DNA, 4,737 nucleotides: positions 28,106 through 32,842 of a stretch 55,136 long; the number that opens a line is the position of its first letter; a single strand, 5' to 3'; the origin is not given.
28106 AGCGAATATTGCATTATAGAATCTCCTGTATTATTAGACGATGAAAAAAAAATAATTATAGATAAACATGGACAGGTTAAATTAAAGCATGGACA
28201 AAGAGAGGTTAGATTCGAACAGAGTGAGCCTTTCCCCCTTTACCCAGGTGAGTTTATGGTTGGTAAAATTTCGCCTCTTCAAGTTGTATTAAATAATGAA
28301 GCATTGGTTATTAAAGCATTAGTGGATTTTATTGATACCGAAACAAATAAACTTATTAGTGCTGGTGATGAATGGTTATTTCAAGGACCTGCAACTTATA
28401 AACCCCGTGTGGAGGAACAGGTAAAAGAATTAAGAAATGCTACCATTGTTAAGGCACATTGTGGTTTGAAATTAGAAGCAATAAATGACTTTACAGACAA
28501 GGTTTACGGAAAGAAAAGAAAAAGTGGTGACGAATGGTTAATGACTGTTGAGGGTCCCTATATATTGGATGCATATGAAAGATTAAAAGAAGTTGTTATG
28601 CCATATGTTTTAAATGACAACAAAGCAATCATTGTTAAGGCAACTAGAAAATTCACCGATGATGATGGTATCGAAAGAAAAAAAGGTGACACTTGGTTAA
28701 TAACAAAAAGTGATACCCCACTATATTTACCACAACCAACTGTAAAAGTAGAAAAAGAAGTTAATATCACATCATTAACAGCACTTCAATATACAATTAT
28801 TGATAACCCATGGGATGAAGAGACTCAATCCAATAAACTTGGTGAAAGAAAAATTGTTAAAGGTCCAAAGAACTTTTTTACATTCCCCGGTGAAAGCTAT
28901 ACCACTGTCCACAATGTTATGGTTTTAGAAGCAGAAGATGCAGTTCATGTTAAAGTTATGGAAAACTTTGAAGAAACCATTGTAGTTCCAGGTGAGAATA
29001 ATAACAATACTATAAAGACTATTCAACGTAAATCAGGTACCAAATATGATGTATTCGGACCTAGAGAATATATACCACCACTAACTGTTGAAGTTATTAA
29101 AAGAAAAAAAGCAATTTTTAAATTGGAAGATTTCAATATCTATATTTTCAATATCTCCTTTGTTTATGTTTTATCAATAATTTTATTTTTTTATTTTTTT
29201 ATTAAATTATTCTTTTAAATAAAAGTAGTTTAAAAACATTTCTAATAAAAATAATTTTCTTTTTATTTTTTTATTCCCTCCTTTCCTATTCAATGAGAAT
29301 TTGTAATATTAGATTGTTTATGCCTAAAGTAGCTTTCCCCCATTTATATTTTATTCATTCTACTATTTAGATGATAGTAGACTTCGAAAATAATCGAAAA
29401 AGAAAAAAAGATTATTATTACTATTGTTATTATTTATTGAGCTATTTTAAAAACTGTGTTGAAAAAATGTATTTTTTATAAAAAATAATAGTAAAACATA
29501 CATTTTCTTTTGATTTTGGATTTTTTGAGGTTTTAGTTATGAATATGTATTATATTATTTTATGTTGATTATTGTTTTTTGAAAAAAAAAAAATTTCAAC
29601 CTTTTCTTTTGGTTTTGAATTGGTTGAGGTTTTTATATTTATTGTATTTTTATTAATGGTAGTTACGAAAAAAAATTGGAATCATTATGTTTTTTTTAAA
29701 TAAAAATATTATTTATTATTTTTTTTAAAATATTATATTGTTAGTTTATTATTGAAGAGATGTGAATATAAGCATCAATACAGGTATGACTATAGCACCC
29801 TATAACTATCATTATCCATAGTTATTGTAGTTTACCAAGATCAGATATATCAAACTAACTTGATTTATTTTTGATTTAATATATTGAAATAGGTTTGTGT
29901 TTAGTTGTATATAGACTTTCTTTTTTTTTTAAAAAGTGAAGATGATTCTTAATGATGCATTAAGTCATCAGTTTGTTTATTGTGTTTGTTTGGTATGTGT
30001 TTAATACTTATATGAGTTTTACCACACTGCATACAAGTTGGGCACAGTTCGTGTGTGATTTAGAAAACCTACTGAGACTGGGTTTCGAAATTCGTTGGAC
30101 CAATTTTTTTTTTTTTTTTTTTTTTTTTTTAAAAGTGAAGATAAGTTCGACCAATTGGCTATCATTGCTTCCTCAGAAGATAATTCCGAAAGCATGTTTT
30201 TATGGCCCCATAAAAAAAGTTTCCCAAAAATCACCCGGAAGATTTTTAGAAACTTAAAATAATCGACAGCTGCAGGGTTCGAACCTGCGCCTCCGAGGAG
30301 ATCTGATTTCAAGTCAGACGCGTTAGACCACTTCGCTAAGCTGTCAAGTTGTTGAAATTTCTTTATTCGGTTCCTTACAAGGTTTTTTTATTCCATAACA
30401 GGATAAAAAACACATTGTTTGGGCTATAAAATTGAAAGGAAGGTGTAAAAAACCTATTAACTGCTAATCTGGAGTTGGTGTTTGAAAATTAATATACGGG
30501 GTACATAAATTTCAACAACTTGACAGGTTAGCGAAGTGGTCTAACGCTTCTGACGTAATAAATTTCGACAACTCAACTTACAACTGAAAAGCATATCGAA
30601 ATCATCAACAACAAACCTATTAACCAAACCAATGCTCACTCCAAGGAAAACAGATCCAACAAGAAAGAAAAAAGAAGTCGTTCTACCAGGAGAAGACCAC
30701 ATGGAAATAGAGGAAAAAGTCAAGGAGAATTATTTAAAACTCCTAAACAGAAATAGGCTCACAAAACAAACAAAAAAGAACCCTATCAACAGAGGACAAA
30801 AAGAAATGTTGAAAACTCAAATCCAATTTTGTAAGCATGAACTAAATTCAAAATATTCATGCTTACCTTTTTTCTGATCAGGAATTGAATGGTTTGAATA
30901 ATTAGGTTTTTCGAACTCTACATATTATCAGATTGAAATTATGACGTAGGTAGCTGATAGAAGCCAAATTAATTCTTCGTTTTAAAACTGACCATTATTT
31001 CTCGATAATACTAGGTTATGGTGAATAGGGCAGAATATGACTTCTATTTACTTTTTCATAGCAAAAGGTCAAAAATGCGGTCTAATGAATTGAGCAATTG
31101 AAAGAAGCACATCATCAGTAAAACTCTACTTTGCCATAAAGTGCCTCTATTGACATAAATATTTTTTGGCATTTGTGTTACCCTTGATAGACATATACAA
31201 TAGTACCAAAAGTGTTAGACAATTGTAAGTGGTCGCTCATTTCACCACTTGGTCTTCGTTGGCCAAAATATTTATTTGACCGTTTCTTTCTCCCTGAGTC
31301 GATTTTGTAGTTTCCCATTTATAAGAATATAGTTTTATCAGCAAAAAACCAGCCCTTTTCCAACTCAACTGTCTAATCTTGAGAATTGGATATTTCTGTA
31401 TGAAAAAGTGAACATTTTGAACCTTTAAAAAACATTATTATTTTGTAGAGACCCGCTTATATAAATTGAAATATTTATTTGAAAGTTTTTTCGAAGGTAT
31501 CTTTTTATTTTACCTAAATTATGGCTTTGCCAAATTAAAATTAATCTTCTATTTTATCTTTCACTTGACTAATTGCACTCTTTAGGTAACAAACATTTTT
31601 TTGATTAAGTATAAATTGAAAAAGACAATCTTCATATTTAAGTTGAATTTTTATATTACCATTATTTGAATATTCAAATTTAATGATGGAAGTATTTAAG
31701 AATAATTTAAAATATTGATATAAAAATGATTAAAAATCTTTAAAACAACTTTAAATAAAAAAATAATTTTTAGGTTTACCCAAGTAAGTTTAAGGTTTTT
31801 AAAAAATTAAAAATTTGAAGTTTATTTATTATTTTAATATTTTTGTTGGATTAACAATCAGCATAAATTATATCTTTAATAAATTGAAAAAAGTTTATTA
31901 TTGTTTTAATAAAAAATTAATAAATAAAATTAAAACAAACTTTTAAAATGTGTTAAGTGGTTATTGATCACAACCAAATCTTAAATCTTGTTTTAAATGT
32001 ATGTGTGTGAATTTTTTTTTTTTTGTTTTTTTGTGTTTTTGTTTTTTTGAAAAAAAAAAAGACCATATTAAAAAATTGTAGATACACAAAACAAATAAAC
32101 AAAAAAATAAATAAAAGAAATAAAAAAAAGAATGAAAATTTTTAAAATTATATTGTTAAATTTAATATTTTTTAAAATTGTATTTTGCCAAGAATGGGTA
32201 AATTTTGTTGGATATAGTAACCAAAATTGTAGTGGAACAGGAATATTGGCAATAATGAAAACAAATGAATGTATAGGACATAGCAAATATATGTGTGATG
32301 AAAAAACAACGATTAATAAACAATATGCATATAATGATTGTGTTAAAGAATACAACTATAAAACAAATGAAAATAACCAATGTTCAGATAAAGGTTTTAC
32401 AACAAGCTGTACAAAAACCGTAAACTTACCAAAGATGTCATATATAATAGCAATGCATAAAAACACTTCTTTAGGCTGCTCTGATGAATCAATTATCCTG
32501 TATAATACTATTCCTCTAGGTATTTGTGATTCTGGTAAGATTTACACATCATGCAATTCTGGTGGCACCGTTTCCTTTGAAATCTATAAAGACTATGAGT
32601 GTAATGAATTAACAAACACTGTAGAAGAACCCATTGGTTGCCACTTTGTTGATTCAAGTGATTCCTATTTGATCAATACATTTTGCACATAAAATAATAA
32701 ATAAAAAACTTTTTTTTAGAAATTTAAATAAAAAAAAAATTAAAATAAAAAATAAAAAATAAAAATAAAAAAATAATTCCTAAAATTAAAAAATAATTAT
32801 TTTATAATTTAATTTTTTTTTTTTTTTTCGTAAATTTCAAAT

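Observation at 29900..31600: tRNA-Ser(UGA) with a head-to-head truncated copy, flanked by retroelement-like debris with foreign codon usage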

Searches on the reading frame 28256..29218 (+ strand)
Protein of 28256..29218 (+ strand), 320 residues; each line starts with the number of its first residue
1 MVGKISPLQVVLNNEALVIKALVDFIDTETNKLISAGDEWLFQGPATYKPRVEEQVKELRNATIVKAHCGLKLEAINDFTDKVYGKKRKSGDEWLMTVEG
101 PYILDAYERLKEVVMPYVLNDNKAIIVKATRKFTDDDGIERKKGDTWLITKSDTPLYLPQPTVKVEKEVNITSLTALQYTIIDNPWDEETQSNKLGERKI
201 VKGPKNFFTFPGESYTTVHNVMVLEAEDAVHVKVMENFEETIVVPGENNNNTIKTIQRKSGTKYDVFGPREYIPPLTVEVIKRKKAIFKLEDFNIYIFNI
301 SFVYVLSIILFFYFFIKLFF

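Call 8: search_protein_families(library=pfam, proteins=[window:28256-29218:+], max_evalue=0.1)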
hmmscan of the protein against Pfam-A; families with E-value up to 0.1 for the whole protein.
window:28256-29218:+ (320 aa): 3 families
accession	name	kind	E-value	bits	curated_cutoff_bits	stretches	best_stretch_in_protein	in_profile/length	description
PF01505.23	Vault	-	7.3e-52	173.6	27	4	9-51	1-42/42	Major Vault Protein repeat domain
PF17794.6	Vault_2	-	0.0031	18.4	23.6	1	172-214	2-55/60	Major Vault Protein repeat domain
PF20038.5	HTH_59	-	0.0093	16.4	27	0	133-152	38-55/66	Helix-turn-helix domain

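Call 12: find_homologous_proteins(query=window:28256-29218:+, max_evalue=1e-10)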
Query window:28256-29218:+ (320 aa): 90 proteins with E <= 1e-10 among 1037 candidates.
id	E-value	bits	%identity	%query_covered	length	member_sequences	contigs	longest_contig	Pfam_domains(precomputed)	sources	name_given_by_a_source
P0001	8.8e-209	710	100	100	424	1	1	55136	PF17794.7,PF01505.24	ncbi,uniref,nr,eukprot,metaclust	ncbi:hypothetical protein DICPUDRAFT_95079 [Dictyostelium purpureum]|uniref:Major vault protein n=1 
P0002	1.5e-124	433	63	100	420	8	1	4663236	PF17794.7,PF01505.24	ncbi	ncbi:hypothetical protein ACTFIV_010992 [Dictyostelium citrinum]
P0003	2.1e-124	433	63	100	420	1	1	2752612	PF17794.7,PF01505.24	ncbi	ncbi:hypothetical protein ACTFIR_000571 [Dictyostelium discoideum]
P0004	2.3e-119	416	64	94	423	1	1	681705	PF17794.7,PF01505.24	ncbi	ncbi:hypothetical protein ACTA71_010429 [Dictyostelium dimigraforme]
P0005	3.3e-90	321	50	97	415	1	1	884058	PF17794.7,PF01505.24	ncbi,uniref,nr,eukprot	ncbi:hypothetical protein DLAC_07332 [Tieghemostelium lacteum]|uniref:Major vault protein n=1 Tax=Ti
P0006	8.9e-78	280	45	100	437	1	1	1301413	PF17794.7,PF01505.24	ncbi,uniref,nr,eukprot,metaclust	ncbi:hypothetical protein PPL_00988 [Heterostelium album PN500]|uniref:Major vault protein n=1 Tax=H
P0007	2.2e-62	229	40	98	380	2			PF17794.7,PF01505.24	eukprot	eukprot:CAMPEP_0174257670 /NCGR_PEP_ID=MMETSP0439-20130205/6780_1 /TAXON_ID=0 /ORGANISM="Stereomyxa 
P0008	1.4e-60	223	39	99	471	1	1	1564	PF17794.7,PF01505.24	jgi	jgi:major vault protein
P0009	7.8e-58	214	38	98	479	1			PF17794.7,PF01505.24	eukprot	eukprot:TRINITY_DN4506_c0_g1_i2.p1 TRINITY_DN4506_c0_g1~~TRINITY_DN4506_c0_g1_i2.p1 ORF type:complet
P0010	2.0e-56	210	40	92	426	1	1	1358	PF17794.7,PF01505.24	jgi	-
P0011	6.6e-54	201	37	98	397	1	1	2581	PF17796.7,PF17794.7,PF01505.24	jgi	jgi:major vault protein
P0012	1.4e-51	194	37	94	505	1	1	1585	PF17795.7,PF17796.7,PF17794.7,PF01505.24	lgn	-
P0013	3.0e-51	193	37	95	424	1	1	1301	PF17794.7,PF01505.24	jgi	jgi:major vault protein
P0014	4.7e-51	192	37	93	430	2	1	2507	PF17794.7,PF01505.24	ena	-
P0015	7.8e-51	191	38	95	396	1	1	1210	PF17794.7,PF01505.24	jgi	jgi:major vault protein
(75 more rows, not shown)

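Call 28: find_encoding_contigs(protein=P0001, flank=10000, max_places=10)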
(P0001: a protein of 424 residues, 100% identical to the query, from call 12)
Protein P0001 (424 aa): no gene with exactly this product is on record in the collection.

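Call 29: find_encoding_contigs(protein=P0003, flank=10000, max_places=6)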
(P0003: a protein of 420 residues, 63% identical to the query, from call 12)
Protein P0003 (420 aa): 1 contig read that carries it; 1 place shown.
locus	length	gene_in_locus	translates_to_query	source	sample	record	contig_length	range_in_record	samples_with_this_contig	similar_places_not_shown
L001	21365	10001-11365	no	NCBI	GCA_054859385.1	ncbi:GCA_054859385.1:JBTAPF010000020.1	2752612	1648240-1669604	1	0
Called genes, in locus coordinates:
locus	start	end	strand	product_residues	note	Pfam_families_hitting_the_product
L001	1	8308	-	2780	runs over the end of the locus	PF00109:ketoacyl-synt, PF02801:Ketoacyl-synt_C, PF16197:KAsynt_C_assoc, PF00698:Acyl_transf_1, PF13602:ADH_zinc_N_2, PF08659:KR, PF23297:ACP_SdgA_C, PF07993:NAD_binding_4, +3 more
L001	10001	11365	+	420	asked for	PF17794:Vault_2, PF01505:Vault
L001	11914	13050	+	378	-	-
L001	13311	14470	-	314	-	PF01873:eIF-5_eIF-2B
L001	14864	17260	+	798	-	PF01189:Methyltr_RsmB-F, PF25376:Pre-PUA_NSUN2, PF25378:PUA_NSUN2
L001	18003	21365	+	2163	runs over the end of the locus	-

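Call 31: find_encoding_contigs(protein=P0004, flank=10000, max_places=4)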
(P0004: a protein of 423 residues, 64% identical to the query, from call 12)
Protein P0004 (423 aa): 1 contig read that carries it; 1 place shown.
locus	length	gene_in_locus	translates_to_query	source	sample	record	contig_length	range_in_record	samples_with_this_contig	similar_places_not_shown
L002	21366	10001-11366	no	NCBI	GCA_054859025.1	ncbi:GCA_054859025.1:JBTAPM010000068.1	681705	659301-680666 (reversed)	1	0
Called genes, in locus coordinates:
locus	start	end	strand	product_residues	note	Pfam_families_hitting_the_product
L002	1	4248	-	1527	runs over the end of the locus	PF08240:ADH_N (weak), PF00107:ADH_zinc_N (weak), PF13602:ADH_zinc_N_2, PF08659:KR, PF23297:ACP_SdgA_C, PF01370:Epimerase, PF07993:NAD_binding_4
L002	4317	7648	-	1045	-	PF00109:ketoacyl-synt, PF00108:Thiolase_N (faint), PF02801:Ketoacyl-synt_C, PF16197:KAsynt_C_assoc, PF00698:Acyl_transf_1, PF21089:PKS_DH_N (weak)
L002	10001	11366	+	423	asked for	PF17794:Vault_2, PF01505:Vault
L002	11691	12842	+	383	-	-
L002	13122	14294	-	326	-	-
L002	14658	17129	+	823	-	-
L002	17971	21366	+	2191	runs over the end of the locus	-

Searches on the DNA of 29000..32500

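Call 6: search_rna_families(source=window, start=29000, end=32500, threshold=evalue, max_evalue=1, show_alignments=3)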
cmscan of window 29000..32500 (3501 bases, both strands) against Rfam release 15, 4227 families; matches with E-value up to 1: 1.
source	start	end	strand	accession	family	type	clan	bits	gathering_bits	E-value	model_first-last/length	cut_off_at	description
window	30264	30345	-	RF00005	tRNA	Gene; tRNA;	CL00001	63.8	29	8.8e-13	1-71/71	no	tRNA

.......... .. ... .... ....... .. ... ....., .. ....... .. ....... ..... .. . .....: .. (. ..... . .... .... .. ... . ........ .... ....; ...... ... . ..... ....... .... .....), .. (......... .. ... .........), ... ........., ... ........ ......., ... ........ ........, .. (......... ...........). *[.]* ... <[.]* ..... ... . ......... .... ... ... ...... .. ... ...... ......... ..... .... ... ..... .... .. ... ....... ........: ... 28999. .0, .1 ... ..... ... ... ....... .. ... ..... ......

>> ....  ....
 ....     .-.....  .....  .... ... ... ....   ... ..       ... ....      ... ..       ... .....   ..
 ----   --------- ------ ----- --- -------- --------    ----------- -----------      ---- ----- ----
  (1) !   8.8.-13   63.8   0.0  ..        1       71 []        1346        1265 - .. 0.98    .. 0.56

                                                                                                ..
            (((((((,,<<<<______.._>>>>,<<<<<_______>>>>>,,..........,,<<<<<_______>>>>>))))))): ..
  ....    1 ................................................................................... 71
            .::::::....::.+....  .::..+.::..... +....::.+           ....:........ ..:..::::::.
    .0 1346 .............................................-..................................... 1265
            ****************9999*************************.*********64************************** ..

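Call 70: search_rna_families(source=window, start=30346, end=31650, threshold=evalue, max_evalue=10)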
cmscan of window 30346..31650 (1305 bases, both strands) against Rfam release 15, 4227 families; matches with E-value up to 10: 4.
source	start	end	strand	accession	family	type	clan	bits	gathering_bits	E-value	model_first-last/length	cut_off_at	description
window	30800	30843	+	RF01222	sn2417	Gene; snRNA; snoRNA; CD-box;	-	17.4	80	1.1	1-123/123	no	Small nucleolar RNA sn2417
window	30970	31097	-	RF00410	SNORA2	Gene; snRNA; snoRNA; HACA-box;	CL00021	16.6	70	7.3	1-137/137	no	Small nucleolar RNA SNORA2/SNORA34 family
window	31162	31222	+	RF00650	mir-153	Gene; miRNA;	-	16.5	54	8.2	1-73/73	no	mir-153 microRNA precursor family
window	31149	31225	+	RF00749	mir-208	Gene; miRNA;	-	14.7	56.4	6.6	1-77/77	no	mir-208 microRNA precursor family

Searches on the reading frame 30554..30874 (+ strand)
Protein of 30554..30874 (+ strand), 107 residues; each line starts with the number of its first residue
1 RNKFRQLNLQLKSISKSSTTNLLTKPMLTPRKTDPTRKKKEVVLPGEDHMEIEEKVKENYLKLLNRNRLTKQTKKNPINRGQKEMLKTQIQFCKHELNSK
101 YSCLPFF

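Call 63: search_protein_representatives(protein=window:30554-30874:+)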
Query: 107 residues. Proteins with E-value up to 0.001 (for the whole library): 0; up to 1e-10: 0; up to 1e-30: 0. The best 0 are listed.

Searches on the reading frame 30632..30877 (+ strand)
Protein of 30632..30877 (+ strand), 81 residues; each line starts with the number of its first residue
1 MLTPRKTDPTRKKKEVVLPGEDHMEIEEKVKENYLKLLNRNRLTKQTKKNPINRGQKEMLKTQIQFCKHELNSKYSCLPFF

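Call 8: search_protein_families(library=pfam, proteins=[window:30632-30877:+], max_evalue=0.1)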
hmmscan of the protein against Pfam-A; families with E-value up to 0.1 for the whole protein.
window:30632-30877:+ (81 aa): 2 families
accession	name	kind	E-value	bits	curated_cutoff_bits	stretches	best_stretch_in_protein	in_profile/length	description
PF17360.7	DUF5386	-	0.01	16.2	27.3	1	34-75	62-104/170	Family of unknown function (DUF5386)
PF07218.16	RAP1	-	0.011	14.5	26.3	1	12-65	241-294/793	Rhoptry-associated protein 1 (RAP-1)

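Call 9: find_homologous_proteins(query=window:30632-30877:+, max_evalue=1)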
Query window:30632-30877:+: no candidate shares three 5-residue words with the query. No homologue found.

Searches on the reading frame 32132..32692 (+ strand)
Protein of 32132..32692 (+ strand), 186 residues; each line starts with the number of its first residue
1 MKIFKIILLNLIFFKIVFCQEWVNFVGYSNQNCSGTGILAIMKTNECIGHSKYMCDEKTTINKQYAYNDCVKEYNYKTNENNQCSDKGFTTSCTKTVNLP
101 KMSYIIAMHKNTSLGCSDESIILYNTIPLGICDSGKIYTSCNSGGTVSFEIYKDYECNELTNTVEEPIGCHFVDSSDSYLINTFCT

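Call 8: search_protein_families(library=pfam, proteins=[window:32132-32692:+], max_evalue=0.1)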
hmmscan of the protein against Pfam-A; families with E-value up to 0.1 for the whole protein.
window:32132-32692:+ (186 aa): 1 family
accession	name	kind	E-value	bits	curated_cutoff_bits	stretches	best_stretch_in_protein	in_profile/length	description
PF11912.13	CfaA_B_C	-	1.1e-10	42.3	28.6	1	1-171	1-195/206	Counting factor-associated protein A/B/C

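Call 10: find_encoding_contigs(protein=window:32132-32692:+, flank=10000, max_places=10)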
Protein window:32132-32692:+ (186 aa): no gene with exactly this product is on record in the collection.
